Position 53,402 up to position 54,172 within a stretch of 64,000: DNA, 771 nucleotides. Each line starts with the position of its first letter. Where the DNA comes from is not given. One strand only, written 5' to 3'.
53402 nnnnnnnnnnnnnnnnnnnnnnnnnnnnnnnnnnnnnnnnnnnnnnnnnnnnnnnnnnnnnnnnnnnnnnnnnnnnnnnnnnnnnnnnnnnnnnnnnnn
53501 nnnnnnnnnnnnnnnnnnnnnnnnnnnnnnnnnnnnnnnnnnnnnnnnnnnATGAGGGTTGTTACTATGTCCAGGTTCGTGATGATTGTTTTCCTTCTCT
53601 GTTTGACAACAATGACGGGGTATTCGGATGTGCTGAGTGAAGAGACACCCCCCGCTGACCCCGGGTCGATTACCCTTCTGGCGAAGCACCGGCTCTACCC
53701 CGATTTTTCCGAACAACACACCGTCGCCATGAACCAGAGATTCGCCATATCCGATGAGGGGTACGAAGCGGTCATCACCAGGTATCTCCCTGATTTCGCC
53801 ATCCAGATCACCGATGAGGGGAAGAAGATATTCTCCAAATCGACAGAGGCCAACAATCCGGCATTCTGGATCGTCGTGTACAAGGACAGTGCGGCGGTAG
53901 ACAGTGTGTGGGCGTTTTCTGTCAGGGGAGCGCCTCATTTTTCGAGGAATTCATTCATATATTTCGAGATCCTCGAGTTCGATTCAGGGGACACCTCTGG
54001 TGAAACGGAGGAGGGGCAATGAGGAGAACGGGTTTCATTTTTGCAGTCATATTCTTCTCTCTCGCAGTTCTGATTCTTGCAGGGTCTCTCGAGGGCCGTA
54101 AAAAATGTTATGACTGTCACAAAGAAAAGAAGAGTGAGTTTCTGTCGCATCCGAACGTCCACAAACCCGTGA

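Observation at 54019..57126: Single polypeptide with ~42 haem-binding CxxCH motifs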

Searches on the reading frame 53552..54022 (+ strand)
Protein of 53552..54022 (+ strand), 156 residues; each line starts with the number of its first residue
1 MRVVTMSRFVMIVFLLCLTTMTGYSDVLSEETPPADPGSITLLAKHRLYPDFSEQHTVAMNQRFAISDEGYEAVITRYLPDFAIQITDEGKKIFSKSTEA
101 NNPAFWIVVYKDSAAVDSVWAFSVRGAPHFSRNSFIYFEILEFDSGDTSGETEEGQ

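Call 7: search_protein_families(library=pfam, proteins=[window:53552-54022:+], max_evalue=0.001)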
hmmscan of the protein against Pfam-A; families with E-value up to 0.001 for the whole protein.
window:53552-54022:+ (156 aa): 0 families

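Call 28: search_protein_families(library=ncbifam, proteins=[window:53552-54022:+], max_evalue=0.01)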
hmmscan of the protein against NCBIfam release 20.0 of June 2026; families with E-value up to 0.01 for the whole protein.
window:53552-54022:+ (156 aa): 0 families

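Call 61: search_protein_families(library=pfam, proteins=[window:53552-54019:+], max_evalue=1)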
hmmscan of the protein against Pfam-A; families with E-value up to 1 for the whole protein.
window:53552-54019:+ (156 aa): 0 families

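Call 64: search_solved_structures(query=A4, max_evalue=10, show_alignments=2)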
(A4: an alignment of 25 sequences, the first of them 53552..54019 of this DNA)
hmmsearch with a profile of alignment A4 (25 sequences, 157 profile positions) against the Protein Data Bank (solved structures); distinct sequences matched with E-value up to 10: 1.
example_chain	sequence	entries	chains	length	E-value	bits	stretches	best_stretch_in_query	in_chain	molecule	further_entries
1d2p_A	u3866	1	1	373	0.7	12.7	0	113-150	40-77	COLLAGEN ADHESIN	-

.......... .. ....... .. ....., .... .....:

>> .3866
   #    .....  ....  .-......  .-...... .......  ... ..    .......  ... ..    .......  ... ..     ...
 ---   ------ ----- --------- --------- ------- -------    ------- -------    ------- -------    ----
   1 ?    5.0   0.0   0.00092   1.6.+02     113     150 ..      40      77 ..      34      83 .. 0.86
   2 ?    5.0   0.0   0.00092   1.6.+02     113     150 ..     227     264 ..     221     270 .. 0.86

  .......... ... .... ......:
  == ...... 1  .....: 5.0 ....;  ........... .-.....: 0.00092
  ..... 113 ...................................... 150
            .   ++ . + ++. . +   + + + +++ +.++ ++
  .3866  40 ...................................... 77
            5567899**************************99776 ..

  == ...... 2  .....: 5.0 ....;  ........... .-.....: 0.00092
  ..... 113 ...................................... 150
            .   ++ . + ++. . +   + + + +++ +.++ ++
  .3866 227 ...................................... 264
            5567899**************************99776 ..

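Call 71: search_protein_representatives(protein=window:53552-54019:+)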
Query: 156 residues. Proteins with E-value up to 0.001 (for the whole library): 134; up to 1e-10: 87; up to 1e-30: 1. The best 134 are listed.
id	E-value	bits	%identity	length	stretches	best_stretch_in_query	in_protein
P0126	2.5e-47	176.9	57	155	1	14-155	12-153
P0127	7.7e-24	100.7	46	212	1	39-145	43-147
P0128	2.0e-21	92.8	39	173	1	24-144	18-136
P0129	8.8e-20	87.5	45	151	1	42-144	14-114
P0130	1.8e-19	86.5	38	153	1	10-143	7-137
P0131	1.8e-19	86.4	43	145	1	39-144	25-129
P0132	7.4e-19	84.5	36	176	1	8-145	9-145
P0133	9.1e-19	84.2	42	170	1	39-143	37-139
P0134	1.4e-18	83.6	34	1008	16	13-47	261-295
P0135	2.8e-18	82.6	40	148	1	39-147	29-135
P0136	3.0e-18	82.5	33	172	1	7-147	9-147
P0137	4.5e-18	81.9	46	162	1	40-142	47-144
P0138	6.8e-18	81.4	38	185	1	37-146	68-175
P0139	8.8e-18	81.0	40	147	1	33-147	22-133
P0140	2.2e-17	79.7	44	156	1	35-146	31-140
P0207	5.3e-11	59.0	47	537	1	46-142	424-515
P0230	6.6e-09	52.2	29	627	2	60-141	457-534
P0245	5.7e-06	42.7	27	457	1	39-149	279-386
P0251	4.2e-05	39.9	36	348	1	53-140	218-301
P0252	4.3e-05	39.8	35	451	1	55-138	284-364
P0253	9.6e-05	38.7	28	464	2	52-146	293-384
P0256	3.9e-04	36.7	34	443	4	43-95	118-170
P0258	5.9e-04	36.1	31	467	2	42-128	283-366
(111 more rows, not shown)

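Call 72: search_protein_families(library=pfam, proteins=[P0207, P0230, P0245, P0251, P0252, P0253, P0256, P0258, P0134], max_evalue=0.001)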
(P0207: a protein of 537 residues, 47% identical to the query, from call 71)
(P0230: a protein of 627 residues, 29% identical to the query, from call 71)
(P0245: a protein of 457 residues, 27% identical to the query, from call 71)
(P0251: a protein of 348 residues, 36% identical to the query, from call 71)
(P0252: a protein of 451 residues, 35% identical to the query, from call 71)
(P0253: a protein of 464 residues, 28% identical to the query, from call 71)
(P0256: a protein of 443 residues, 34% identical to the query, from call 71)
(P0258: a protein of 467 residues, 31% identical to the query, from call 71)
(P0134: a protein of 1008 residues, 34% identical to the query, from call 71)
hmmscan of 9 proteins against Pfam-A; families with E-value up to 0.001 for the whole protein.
P0207 (537 aa): 0 families

P0230 (627 aa): 1 family
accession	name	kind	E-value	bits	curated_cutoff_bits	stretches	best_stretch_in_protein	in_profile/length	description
PF05140.19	ResB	-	3.4e-70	237.7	24.6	1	39-609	2-485/486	ResB-like family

P0245 (457 aa): 1 family
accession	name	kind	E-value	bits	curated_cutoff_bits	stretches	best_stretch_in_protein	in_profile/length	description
PF05140.19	ResB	-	3e-99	333.5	24.6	1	16-452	1-486/486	ResB-like family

P0251 (348 aa): 1 family
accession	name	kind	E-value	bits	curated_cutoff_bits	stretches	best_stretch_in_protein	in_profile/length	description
PF05140.19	ResB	-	1.5e-63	215.7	24.6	2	98-345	153-454/486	ResB-like family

P0252 (451 aa): 1 family
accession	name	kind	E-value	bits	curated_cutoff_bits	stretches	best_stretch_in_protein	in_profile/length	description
PF05140.19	ResB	-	8.1e-87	292.5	24.6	2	16-339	5-314/486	ResB-like family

P0253 (464 aa): 1 family
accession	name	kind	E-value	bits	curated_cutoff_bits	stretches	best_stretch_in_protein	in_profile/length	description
PF05140.19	ResB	-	5.2e-91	306.3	24.6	2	16-351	1-314/486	ResB-like family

P0256 (443 aa): 4 families
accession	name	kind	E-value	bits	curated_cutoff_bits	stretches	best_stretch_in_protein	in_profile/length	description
PF18705.7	DUF5643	-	2.5e-21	76.2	34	0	132-212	26-99/115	Family of unknown function (DUF5643)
PF21504.2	FLIC_barrel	-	1.9e-07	31.3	27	0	51-66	27-42/44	Flagellin, barrel domain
PF16116.10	DUF4832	-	5e-06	26.9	29.2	0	23-104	121-202/216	Domain of unknown function (DUF4832)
PF02512.19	UK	-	2.9e-05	24.9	25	0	47-87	20-59/96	Virulence determinant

P0258 (467 aa): 1 family
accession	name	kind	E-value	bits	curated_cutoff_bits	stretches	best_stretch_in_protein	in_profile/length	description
PF05140.19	ResB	-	3e-86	290.6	24.6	1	17-453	2-486/486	ResB-like family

P0134 (1008 aa): 3 families
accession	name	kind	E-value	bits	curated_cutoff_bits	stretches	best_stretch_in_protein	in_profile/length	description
PF21529.2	GLV1-2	-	5.5e-16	59.7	28.1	0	49-72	3-26/69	Gloven 1/2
PF02776.23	TPP_enzyme_N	-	2e-09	37.7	26.8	0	283-318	36-71/119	Thiamine pyrophosphate enzyme, N-terminal TPP binding domain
PF06404.17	PSK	-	8.6e-08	33.6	25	0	51-79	1-27/88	Phytosulfokine precursor protein (PSK)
